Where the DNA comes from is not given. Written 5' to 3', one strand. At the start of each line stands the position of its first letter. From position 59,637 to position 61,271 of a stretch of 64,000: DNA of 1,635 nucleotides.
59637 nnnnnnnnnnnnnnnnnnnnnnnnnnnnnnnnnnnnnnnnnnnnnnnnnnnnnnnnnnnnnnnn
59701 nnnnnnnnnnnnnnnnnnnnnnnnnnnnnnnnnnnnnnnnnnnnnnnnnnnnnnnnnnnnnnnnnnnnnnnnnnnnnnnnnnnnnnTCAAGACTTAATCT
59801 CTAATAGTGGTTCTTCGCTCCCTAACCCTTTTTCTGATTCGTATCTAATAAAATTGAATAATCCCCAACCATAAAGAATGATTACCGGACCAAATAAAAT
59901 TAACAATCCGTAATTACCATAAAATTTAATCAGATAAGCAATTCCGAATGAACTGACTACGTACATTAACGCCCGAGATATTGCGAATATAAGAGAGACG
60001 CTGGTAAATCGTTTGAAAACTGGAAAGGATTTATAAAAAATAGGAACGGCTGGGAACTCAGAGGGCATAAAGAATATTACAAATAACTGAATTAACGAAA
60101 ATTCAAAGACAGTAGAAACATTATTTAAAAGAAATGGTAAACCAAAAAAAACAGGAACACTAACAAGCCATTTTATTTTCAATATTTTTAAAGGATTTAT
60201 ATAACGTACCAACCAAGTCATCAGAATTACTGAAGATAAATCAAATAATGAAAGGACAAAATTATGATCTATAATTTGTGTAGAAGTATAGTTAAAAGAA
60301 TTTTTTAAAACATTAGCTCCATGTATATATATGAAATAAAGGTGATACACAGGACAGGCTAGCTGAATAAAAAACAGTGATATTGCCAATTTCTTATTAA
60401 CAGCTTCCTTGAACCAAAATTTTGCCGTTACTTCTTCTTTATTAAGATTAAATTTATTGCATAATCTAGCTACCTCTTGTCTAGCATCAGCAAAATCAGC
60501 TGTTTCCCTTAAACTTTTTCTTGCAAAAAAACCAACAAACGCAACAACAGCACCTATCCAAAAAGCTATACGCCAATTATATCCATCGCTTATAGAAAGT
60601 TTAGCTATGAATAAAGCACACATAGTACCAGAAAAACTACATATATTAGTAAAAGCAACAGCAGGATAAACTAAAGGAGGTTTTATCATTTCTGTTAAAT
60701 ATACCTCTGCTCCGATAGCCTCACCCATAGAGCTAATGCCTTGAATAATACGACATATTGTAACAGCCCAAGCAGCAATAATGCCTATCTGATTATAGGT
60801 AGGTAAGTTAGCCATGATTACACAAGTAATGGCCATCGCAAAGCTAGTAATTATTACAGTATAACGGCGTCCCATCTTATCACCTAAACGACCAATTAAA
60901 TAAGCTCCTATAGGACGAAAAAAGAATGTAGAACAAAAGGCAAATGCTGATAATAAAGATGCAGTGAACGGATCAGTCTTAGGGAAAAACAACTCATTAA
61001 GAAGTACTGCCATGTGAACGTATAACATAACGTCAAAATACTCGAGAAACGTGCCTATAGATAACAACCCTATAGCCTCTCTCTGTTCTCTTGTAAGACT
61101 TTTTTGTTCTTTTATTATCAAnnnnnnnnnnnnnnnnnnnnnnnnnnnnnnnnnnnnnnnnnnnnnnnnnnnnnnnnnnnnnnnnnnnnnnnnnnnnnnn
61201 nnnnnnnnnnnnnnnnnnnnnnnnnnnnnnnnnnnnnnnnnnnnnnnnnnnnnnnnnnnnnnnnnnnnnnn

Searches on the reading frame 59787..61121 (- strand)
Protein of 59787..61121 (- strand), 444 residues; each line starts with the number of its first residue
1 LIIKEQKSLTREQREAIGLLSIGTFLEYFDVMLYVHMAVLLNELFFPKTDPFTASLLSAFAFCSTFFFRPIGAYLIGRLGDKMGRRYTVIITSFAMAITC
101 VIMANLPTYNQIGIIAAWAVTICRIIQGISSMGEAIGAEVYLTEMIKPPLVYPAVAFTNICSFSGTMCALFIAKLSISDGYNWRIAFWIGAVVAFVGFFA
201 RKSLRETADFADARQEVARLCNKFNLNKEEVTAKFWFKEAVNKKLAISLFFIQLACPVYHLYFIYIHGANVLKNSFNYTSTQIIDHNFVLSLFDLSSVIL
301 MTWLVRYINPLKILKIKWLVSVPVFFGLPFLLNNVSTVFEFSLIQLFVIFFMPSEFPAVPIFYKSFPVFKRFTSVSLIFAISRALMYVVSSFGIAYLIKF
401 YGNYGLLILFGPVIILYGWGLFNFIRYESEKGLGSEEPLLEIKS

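Call 43: search_protein_families(library=pfam, proteins=[window:59787-61121:-], max_evalue=0.01)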
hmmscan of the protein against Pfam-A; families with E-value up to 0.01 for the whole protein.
window:59787-61121:- (444 aa): 2 families
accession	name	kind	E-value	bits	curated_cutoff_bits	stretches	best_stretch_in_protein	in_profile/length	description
PF07690.21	MFS_1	-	3.3e-17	62.9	33.4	1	20-388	1-344/347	Major Facilitator Superfamily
PF00083.30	Sugar_tr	-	3.5e-15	56.3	22.3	1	21-302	6-298/452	Sugar (and other) transporter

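Call 57: search_dna_similar(query=window:59787-61121:-, collection=plasmids, mode=protein, max_rows=12)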
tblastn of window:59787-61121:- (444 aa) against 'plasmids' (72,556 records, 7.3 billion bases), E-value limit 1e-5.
Records with a match: 1453; places in all: 2810; records where one place covers at least 80% of the query: 435.
Best place of each record, by identity: 60-80% 1; <60% 1452.
By first word of the organism name: Rhizobium 185; Ralstonia 137; Acinetobacter 115; Pantoea 101; Sinorhizobium 81; Escherichia 77; Rhodococcus 67; Streptomyces 51; Pseudomonas 49; Burkholderia 44; and 98 more.
By predicted mobility (MOB-suite, as given by PLSDB): non-mobilizable 739; mobilizable 394; conjugative 320.
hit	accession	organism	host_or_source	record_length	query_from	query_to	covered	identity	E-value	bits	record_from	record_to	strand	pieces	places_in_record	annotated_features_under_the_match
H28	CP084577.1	Candidatus Megaira endosymbiont of Mesostigma viride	Mesostigma viride,algae ...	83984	1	439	99%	58.5%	8e-159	504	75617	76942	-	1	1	MFS transporter | HD domain-containing protein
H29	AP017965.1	Candidatus Megaera polyxenophila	-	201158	34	439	91%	56.8%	3e-140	450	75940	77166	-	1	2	MFS transporter | guanosine polyphosphate pyrophosphohydrolase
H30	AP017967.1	Candidatus Megaera polyxenophila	-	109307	3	432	97%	52.6%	4e-140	450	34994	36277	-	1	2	MFS transporter | guanosine polyphosphate pyrophosphohydrolase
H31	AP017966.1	Candidatus Megaera polyxenophila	-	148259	3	432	97%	52.6%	4e-140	450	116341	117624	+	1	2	MFS transporter | guanosine polyphosphate pyrophosphohydrolase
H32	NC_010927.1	Rickettsia monacensis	-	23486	6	432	96%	50.8%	1e-125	408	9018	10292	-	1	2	MFS transporter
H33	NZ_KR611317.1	Rickettsia endosymbiont of Ixodes pacificus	-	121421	7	432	96%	50.7%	1e-125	409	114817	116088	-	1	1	MFS transporter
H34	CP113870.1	Candidatus Megaera polyxenophila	Euplotes woodruffi,mixed host and ...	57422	3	428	96%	47.9%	3e-123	401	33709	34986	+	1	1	MFS transporter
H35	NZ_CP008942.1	Candidatus Paracaedibacter acanthamoebae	Acanthamoeba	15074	7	440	98%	46.8%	4e-115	378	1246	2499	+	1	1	MFS transporter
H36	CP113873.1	Candidatus Megaera polyxenophila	Euplotes woodruffi,mixed host and ...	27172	34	437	91%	48.9%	2e-114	376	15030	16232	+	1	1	MFS transporter | Putative SpoT-like (p)ppGpp synthetase domain protein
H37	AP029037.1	Rickettsia endosymbiont of Nesidiocoris tenuis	insect gut metagenome,Nesidiocoris ...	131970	8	430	95%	46.5%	3e-124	404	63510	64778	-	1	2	MFS transporter | HD domain-containing protein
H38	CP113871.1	Candidatus Megaera polyxenophila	Euplotes woodruffi,mixed host and ...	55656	41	431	88%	47.3%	4e-104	346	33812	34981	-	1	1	MFS transporter | Putative SpoT-like (p)ppGpp synthetase domain protein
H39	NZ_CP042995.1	Acinetobacter nosocomialis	-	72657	5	403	90%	29.4%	6e-29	127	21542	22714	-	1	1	MFS transporter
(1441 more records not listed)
